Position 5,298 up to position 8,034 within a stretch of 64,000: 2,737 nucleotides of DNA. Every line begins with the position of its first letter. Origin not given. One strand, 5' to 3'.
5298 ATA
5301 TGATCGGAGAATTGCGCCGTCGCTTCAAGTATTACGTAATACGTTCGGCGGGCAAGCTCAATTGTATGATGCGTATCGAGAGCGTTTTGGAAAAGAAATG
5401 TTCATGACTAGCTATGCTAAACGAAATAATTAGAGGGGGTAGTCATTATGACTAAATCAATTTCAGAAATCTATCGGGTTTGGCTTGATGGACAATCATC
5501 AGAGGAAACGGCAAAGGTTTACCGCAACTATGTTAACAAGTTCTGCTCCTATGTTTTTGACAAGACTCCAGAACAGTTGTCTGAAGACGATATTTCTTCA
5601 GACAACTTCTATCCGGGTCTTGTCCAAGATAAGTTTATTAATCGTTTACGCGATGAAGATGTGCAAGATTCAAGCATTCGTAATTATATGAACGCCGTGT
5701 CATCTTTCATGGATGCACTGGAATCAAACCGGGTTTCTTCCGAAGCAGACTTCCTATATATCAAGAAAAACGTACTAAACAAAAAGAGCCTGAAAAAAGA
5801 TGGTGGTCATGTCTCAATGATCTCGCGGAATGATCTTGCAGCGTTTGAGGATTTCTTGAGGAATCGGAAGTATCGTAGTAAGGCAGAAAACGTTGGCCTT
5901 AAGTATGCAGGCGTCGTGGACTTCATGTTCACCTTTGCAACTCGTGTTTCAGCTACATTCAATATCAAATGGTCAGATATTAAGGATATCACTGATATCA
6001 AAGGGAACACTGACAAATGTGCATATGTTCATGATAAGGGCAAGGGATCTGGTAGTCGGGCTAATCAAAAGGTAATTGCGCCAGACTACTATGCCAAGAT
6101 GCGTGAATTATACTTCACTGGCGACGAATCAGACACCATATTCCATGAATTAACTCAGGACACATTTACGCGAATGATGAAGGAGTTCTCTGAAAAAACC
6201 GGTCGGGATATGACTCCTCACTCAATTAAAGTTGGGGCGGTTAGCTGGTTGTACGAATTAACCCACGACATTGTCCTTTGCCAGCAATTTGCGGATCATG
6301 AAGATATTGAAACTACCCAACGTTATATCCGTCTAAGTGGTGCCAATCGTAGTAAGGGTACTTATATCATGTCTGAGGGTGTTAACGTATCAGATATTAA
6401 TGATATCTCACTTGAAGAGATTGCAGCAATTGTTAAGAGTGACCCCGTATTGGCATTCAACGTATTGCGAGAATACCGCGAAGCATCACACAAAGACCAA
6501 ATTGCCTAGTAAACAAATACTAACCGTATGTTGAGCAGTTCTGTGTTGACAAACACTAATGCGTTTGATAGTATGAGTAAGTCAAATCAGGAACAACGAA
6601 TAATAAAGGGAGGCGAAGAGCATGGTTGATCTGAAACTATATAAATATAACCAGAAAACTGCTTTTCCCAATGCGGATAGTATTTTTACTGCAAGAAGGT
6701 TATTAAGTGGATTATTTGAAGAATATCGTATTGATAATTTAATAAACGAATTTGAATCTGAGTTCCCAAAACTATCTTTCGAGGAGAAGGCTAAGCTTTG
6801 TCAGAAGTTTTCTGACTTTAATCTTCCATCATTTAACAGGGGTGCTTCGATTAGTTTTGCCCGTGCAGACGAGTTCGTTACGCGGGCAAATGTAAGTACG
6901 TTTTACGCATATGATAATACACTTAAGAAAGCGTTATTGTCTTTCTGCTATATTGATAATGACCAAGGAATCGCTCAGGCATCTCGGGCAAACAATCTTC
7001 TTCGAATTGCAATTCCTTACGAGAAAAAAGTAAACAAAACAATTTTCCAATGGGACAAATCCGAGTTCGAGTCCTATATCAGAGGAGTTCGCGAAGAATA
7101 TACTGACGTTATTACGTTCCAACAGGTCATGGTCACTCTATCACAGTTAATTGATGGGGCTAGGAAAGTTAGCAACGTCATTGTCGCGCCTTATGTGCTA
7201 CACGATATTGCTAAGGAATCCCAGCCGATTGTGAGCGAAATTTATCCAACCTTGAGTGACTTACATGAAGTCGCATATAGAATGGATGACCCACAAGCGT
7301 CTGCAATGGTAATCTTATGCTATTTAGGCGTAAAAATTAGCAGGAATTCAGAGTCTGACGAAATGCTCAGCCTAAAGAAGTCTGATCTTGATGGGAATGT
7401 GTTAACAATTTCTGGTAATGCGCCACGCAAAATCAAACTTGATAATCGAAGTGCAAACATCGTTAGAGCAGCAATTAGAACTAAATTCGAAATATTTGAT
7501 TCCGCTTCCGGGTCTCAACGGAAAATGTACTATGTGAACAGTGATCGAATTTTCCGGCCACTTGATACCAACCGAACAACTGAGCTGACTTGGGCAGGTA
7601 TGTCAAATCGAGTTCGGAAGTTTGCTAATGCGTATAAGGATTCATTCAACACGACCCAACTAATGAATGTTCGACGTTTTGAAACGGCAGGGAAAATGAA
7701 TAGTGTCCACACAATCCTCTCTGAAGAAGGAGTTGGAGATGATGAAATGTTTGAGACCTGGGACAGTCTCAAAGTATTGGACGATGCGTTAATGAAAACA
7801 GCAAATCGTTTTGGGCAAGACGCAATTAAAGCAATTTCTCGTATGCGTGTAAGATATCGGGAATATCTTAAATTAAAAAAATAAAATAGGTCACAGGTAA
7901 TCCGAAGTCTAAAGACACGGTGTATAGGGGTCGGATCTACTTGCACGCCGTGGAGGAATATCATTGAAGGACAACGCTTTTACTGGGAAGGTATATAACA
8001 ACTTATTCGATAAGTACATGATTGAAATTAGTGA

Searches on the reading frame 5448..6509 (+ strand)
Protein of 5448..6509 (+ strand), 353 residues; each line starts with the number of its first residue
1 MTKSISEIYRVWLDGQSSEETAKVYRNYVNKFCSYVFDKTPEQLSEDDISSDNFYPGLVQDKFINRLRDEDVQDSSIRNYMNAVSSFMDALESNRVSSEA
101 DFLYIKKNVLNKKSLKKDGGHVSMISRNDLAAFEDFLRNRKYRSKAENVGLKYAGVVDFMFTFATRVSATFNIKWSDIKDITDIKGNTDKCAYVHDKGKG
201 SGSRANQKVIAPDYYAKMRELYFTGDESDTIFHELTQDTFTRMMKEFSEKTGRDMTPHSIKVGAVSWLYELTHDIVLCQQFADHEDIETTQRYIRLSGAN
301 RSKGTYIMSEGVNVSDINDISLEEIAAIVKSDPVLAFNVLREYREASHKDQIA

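Call 33: search_protein_families(library=pfam, proteins=[window:5448-6509:+], max_evalue=0.001)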
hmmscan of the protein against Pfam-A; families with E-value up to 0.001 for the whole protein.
window:5448-6509:+ (353 aa): 3 families
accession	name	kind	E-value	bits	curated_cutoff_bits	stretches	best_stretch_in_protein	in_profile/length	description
PF00589.27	Phage_integrase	-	3.1e-12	47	27.1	1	149-296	20-168/172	Phage integrase family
PF13495.12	Phage_int_SAM_4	-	1.2e-06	29.2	27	0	18-50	15-47/85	Phage integrase, N-terminal SAM-like domain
PF02899.23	Phage_int_SAM_1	-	0.0002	22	22.3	0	12-92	9-80/83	Phage integrase, N-terminal SAM-like domain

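Call 45: search_solved_structures(query=window:5448-6509:+, max_evalue=1, show_alignments=2)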
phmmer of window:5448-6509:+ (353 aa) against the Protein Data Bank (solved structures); distinct sequences matched with E-value up to 1: 2.
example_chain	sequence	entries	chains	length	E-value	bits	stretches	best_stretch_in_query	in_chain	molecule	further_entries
4a8e_A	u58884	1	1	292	5.3e-05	26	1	234-299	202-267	PROBABLE TYROSINE RECOMBINASE XERC-LIKE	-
5hxy_A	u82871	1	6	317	0.012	18.2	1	237-298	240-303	Tyrosine recombinase XerA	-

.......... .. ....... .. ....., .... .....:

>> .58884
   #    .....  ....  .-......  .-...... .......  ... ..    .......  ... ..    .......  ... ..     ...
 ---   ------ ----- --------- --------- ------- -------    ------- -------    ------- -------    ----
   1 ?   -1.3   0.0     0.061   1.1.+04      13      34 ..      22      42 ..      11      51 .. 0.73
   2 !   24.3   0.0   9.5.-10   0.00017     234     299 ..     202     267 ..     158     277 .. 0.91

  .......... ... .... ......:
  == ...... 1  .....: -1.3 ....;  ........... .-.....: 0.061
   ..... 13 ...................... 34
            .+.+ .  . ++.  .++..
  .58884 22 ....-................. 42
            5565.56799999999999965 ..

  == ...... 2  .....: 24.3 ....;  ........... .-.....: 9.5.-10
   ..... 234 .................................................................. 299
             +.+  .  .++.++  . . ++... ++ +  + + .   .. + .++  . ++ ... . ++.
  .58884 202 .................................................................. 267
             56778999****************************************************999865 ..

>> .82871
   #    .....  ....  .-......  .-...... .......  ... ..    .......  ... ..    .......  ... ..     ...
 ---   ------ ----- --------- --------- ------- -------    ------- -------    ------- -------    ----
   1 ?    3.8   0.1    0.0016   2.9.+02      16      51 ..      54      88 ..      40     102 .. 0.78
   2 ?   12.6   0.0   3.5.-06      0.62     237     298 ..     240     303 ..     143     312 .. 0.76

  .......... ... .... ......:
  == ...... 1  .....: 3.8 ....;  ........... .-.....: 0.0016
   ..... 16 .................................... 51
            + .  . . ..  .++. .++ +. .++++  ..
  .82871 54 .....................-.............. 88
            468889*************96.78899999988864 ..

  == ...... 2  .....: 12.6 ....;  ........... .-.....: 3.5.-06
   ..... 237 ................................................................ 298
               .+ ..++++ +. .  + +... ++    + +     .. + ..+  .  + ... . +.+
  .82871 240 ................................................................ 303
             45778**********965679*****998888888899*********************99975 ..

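Call 46: search_dna_similar(query=window:5448-6509:+, collection=phages, mode=protein, max_rows=25, max_evalue=0.001)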
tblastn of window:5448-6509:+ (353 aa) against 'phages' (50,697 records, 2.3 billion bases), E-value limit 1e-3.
Records with a match: 36; places in all: 36; records where one place covers at least 80% of the query: 0.
Best place of each record, by identity: <60% 36.
By first word of the organism name: Bacillus 27; Staphylococcus 4; Geobacillus 2; Alicyclobacillus 1; Psychrobacillus 1; Bacteriophage 1.
By host as written in the record: Bacillus subtilis BEST7003 7; - 4; Bacillus anthracis ST-1 4; Bacillus cereus 4; Bacillus cereus ATCC 27348 4; Bacillus subtilis Delta6 3; Staphylococcus epidermidis 36-1 2; Bacillus subtilis 2; and 5 more.
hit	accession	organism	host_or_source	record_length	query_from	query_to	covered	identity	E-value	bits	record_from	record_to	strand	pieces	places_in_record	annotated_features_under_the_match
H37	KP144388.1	Geobacillus virus E3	failed fermentation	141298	15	295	80%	23.8%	5e-6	54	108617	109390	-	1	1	integrase/recombinase-like protein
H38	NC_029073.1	Geobacillus virus E3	failed fermentation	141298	15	295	80%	23.8%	5e-6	54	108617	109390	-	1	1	integrase/recombinase-like protein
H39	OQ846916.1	Alicyclobacillus phage KKP_3916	Alicyclobacillus acidoterrestris strain ...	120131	15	289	78%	20.4%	1e-4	50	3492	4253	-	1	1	hypothetical protein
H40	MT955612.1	Staphylococcus phage SPbeta-like 2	Staphylococcus haemolyticus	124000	197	333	39%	32.0%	4e-8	61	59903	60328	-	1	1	site-specific tyrosine recombinase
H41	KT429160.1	Staphylococcus phage SPbeta-like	Staphylococcus epidermidis 36-1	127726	197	333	39%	32.0%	4e-8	61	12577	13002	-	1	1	site-specific tyrosine recombinase XerC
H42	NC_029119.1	Staphylococcus phage SPbeta-like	Staphylococcus epidermidis 36-1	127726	197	333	39%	32.0%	4e-8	61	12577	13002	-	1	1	site-specific integrase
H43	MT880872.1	Staphylococcus phage PhiSepi-HH3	Staphylococcus epidermidis HD21-2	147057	197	333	39%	32.0%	4e-8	61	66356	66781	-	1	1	xerC2: tyrosine recombinase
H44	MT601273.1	Bacillus phage vB_BsuS-Goe12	Bacillus subtilis Delta6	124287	157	324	48%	23.6%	3e-4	49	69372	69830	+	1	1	xerC_1: tyrosine recombinase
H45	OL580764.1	Bacillus phage vB_BsuS-Goe14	Bacillus subtilis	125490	157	324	48%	23.6%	3e-4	49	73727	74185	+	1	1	xerC_2: tyrosine recombinase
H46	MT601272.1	Bacillus phage vB_BsuS-Goe11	Bacillus subtilis Delta6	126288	157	324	48%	23.6%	3e-4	49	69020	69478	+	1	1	xerC_1: tyrosine recombinase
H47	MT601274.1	Bacillus phage vB_BsuS-Goe13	Bacillus subtilis Delta6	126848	157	324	48%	23.6%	3e-4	49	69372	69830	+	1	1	xerC_1: tyrosine recombinase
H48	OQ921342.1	Bacillus phage SPbetaL2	Bacillus subtilis BEST7003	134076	157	324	48%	23.6%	3e-4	49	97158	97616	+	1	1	hypothetical protein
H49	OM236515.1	Bacillus phage SPR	Bacillus subtilis BEST7003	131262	157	324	48%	23.6%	3e-4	49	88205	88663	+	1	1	site-specific recombinase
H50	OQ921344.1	Bacillus phage SPbetaL4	Bacillus subtilis BEST7003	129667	157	324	48%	23.6%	4e-4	49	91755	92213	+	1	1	hypothetical protein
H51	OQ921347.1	Bacillus phage SPbetaL7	Bacillus subtilis BEST7003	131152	157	324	48%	23.6%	4e-4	49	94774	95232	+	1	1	hypothetical protein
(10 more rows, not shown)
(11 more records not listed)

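Call 65: search_protein_families(library=ncbifam, proteins=[window:5448-6509:+], max_evalue=10)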
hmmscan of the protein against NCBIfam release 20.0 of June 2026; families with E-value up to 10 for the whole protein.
window:5448-6509:+ (353 aa): 7 families
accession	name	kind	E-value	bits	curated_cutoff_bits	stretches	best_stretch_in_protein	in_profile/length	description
NF040815.2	recomb_XerA_Arch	equivalog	1.5e-17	64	220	1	17-301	12-259/263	site-specific tyrosine recombinase/integron integrase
TIGR02224.1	recomb_XerC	equivalog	2.6e-10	40.2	335.15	1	16-298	12-279/295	tyrosine recombinase XerC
NF003462.0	PRK05084.1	equivalog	1.1e-08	34.3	267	2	214-300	262-348/360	tyrosine recombinase XerS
TIGR02225.1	recomb_XerD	equivalog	1.8e-08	34.1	329.6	1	11-296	7-274/290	site-specific tyrosine recombinase XerD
NF001399.0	PRK00283.1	subfamily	4.1e-08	32.8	279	1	10-296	15-283/300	tyrosine recombinase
TIGR02249.1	integrase_gron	subfamily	9e-05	22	265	1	229-295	230-299/315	integron integrase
NF011946.0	PRK15417.1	equivalog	0.023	13.8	435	1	233-296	250-315/337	integron integrase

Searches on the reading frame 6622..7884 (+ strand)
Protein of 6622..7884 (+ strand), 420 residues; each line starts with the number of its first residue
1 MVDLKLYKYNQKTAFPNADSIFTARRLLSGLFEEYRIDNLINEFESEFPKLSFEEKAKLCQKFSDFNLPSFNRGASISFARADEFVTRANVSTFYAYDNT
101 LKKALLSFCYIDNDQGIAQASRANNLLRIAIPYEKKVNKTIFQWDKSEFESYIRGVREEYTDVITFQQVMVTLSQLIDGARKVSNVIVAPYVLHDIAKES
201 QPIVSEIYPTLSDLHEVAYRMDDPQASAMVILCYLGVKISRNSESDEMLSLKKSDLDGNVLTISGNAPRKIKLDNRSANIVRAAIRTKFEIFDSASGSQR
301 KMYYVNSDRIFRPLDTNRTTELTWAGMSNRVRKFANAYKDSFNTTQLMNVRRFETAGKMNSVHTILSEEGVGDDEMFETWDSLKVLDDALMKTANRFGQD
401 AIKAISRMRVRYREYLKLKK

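Call 18: search_protein_families(library=pfam, proteins=[window:6622-7884:+], max_evalue=0.01)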
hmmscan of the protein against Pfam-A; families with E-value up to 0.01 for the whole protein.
window:6622-7884:+ (420 aa): 0 families

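Call 63: find_homologous_proteins(query=window:6622-7884:+, max_evalue=0.001)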
Query window:6622-7884:+ (420 aa): 1 proteins with E <= 0.001 among 4268 candidates.
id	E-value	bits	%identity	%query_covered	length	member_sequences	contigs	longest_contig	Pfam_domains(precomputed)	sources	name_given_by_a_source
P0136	4.0e-269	910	99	100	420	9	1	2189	PF22823.3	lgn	-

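Call 64: search_protein_families(library=pfam, proteins=[window:6622-7884:+], max_evalue=10)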
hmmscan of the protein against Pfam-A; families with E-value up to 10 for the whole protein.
window:6622-7884:+ (420 aa): 0 families

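Call 65: search_protein_families(library=ncbifam, proteins=[window:6622-7884:+], max_evalue=10)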
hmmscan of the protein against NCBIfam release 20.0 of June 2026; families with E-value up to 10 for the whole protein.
window:6622-7884:+ (420 aa): 1 family
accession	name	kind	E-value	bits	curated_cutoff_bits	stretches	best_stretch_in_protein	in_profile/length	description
TIGR01671.1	phage_TIGR01671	hypoth_equivalog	0.034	14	41.3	1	90-185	26-115/151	phage conserved hypothetical protein TIGR01671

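Call 71: search_protein_representatives(protein=window:6622-7884:+)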
Query: 420 residues. Proteins with E-value up to 0.001 (for the whole library): 21; up to 1e-10: 3; up to 1e-30: 1. The best 21 are listed.
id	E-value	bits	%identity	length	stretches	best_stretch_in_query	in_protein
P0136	1.3e-269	909.8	99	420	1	1-420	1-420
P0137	2.2e-14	69.8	25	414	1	4-345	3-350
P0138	3.4e-14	69.1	27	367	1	1-336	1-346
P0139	2.2e-09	53.3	24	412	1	22-361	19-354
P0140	1.4e-08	50.6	24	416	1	92-389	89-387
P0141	2.9e-08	49.6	22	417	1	33-371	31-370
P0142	3.6e-08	49.3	21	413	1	28-380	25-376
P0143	3.6e-07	46.0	27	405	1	91-374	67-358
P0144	1.8e-05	40.4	25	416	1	92-417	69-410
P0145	6.9e-05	38.5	32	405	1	206-374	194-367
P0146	8.7e-05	38.1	24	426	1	132-365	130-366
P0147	1.0e-04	37.9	30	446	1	95-285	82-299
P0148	1.0e-04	37.9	30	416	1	203-353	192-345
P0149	1.1e-04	37.8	34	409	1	210-321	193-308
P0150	1.4e-04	37.5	39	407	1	209-290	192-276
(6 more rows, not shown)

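Call 74: search_protein_families(library=pfam, alignment_id=A3, max_evalue=0.01)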
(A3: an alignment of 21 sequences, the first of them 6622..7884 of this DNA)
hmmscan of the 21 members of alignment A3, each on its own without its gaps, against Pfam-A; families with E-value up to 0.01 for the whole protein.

A. member 1, window:6622-7884:+ (420 aa): 0 families

B. families by the number of members that match (of 21 scanned): 6 families
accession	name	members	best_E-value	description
PF22822.1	MrpR_N_CB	6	4.5e-15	MrpR, N-terminal core-binding domain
PF13391.12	HNH_2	1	2.1e-08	HNH endonuclease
PF01844.29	HNH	1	1.5e-07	HNH endonuclease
PF22823.1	MrpR_C_cat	1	1.9e-06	MrpR, C-terminal catalytic domain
PF01547.30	SBP_bac_1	1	0.00067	Bacterial extracellular solute-binding protein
PF25792.1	BREX_BrxC_helical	1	0.0052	BREX ATP-binding protein BrxC alpha helical domain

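Call 76: find_encoding_contigs(protein=P0137, flank=10000, max_places=2)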
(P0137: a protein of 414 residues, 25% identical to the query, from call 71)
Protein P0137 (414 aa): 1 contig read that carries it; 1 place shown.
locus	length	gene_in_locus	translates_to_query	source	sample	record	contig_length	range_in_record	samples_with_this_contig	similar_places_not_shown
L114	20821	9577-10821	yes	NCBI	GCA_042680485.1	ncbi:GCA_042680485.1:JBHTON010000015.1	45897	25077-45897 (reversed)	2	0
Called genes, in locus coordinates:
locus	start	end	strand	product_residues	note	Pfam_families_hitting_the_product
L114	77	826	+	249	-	PF07071:KDGP_aldolase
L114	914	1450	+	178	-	PF01527:HTH_Tnp_1 (weak), PF13384:HTH_23 (faint), PF13518:HTH_28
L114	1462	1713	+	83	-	PF13276:HTH_21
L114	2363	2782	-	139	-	-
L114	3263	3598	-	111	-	PF12773:DZR (faint), PF04810:zf-Sec23_Sec24 (weak)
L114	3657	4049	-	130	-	-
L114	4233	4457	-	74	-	-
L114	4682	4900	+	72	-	-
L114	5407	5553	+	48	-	PF13333:rve_2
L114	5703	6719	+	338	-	-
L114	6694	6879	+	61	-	-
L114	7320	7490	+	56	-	-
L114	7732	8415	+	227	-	-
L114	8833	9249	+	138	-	PF00589:Phage_integrase (weak)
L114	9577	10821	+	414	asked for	PF22823:MrpR_C_cat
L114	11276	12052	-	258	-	PF00702:Hydrolase, PF05116:S6PP (faint), PF08282:Hydrolase_3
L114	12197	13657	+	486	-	PF00497:SBP_bac_3, PF00528:BPD_transp_1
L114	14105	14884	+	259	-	PF00497:SBP_bac_3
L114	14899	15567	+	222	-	PF00528:BPD_transp_1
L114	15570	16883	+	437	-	PF07470:Glyco_hydro_88 (faint), PF05147:LANC_like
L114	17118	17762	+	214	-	PF00881:Nitroreductase, PF14512:TM1586_NiRdase (faint)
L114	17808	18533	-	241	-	-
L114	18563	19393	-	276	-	-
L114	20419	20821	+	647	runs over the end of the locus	PF00009:GTP_EFTU, PF03764:EFG_IV, PF00679:EFG_C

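Call 77: find_encoding_contigs(protein=P0138, flank=10000, max_places=2)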
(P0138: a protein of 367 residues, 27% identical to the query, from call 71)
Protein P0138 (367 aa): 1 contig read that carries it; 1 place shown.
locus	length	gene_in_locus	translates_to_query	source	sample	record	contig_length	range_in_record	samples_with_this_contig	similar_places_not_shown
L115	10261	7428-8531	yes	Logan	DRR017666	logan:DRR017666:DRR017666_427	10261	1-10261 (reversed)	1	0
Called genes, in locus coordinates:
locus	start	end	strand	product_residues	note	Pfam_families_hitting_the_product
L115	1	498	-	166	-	?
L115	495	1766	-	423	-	PF04313:HSDR_N, PF00270:DEAD, PF04851:ResIII, PF18766:SWI2_SNF2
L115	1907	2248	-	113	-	-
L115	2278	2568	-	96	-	-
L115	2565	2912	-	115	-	-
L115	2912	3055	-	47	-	-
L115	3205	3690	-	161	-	-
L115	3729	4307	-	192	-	PF01420:Methylase_S (weak)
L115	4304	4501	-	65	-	-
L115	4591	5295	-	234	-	PF02384:N6_Mtase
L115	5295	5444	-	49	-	-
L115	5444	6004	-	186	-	PF12161:HsdM_N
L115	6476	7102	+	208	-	-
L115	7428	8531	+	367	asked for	PF22823:MrpR_C_cat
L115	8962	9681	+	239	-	PF12787:EcsC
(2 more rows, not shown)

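Call 80: predict_structure(alignment_id=A3)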
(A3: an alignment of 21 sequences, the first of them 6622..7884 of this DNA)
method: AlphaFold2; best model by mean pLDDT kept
length: 420 residues; sequences in the alignment: 21
mean_pLDDT: 82.1   pTM: 0.58
mean pLDDT of the five models: 82.1, 82.0, 80.6, 79.4, 77.7
residues with pLDDT >= 90: 166; 70-90: 177; 50-70: 50; < 50: 27
segments of 3 or more residues with pLDDT < 50: 9-13, 83-89, 187-201
pLDDT, mean of each block of 10 residues (from residue 1): 60 57 78 82 81 82 74 69 47 80 81 64 86 91 86 80 71 81 57 47 69 94 95 97 92 98 94 98 96 85 94 84 92 91 78 95 93 80 92 95 92 87
secondary structure, 60 per line:
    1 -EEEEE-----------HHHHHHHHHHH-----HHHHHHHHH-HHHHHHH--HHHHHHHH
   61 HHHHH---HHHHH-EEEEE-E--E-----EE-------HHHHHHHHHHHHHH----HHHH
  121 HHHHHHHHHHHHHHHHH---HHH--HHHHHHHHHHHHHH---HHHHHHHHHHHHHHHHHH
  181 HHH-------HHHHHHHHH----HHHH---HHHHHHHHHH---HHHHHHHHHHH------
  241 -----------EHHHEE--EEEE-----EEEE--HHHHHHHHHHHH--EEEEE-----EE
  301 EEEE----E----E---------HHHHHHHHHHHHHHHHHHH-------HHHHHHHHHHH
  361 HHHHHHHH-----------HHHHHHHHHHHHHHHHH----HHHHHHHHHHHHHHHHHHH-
elements in order: E2-6 H18-28 H34-42 H44-50 H53-65 H69-73 E75-79 H99-112 H117-137 H146-159 H163-183 H191-199 H204-207 H211-220 H224-234 E260-263 E269-272 H275-286 E289-293 E299-304 H324-342 H350-368 H380-396 H401-419

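Call 83: fold_search(model_id=the predicted structure, library=pdb)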
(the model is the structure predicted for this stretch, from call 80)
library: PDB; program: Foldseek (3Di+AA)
matches with E <= 10: 210; with E <= 0.001: 27
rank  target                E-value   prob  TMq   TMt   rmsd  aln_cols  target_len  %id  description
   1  8bpz                  4.9e-10  1.00  0.39  0.49  11.8       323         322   18  Crystal structure of YopR (released 2023-11-29)
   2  8bj6_C                8.5e-10  1.00  0.40  0.50  11.9       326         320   19  Crystal structure of YopR (released 2023-11-15)
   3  8a0a_A                1.2e-09  1.00  0.41  0.52  12.3       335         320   18  Bacillus subtilis SPbeta prophage master regulator MrpR (released 2023-06-14)
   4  8bj6_A                1.5e-09  1.00  0.39  0.50  12.0       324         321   18  Crystal structure of YopR (released 2023-11-15)
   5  9rd5_H                2.1e-09  1.00  0.43  0.53   6.6       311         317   16  Phi3T SroF bound to DNA (released 2026-01-14)
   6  9rgl_G                2.8e-09  1.00  0.37  0.49  11.9       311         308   15  Crystal structure of the SroF-Sar complex, repressor and antirepressor of phage phi3T. (released 2026-01-14)
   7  9rgl_A                1.2e-07  1.00  0.40  0.56  10.0       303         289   14  Crystal structure of the SroF-Sar complex, repressor and antirepressor of phage phi3T. (released 2026-01-14)
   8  5hxy_B                1.2e-05  1.00  0.27  0.39  12.9       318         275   12  Crystal structure of XerA recombinase (released 2017-02-01)
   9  5hxy_F                2.4e-05  1.00  0.27  0.40  12.3       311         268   10  Crystal structure of XerA recombinase (released 2017-02-01)
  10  5hxy_A                5.4e-05  1.00  0.27  0.38  12.4       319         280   12  Crystal structure of XerA recombinase (released 2017-02-01)
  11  5hxy_D                8.1e-05  1.00  0.27  0.39  13.3       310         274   11  Crystal structure of XerA recombinase (released 2017-02-01)
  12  5hxy_C                9.7e-05  1.00  0.28  0.40  13.4       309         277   11  Crystal structure of XerA recombinase (released 2017-02-01)
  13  1drg_A                1.1e-04  1.00  0.28  0.35  10.0       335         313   12  CRYSTAL STRUCTURE OF TRIMERIC CRE RECOMBINASE-LOX COMPLEX (released 2001-10-19)
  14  2crx_A                1.1e-04  1.00  0.26  0.32  11.2       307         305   12  STRUCTURE OF THE HOLLIDAY JUNCTION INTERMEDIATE IN CRE-LOXP SITE-SPECIFIC RECOMBINATION (released 1999-12-14)
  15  1f44_A                1.2e-04  1.00  0.29  0.36  10.3       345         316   10  CRYSTAL STRUCTURE OF TRIMERIC CRE RECOMBINASE-LOX COMPLEX (released 2001-10-12)
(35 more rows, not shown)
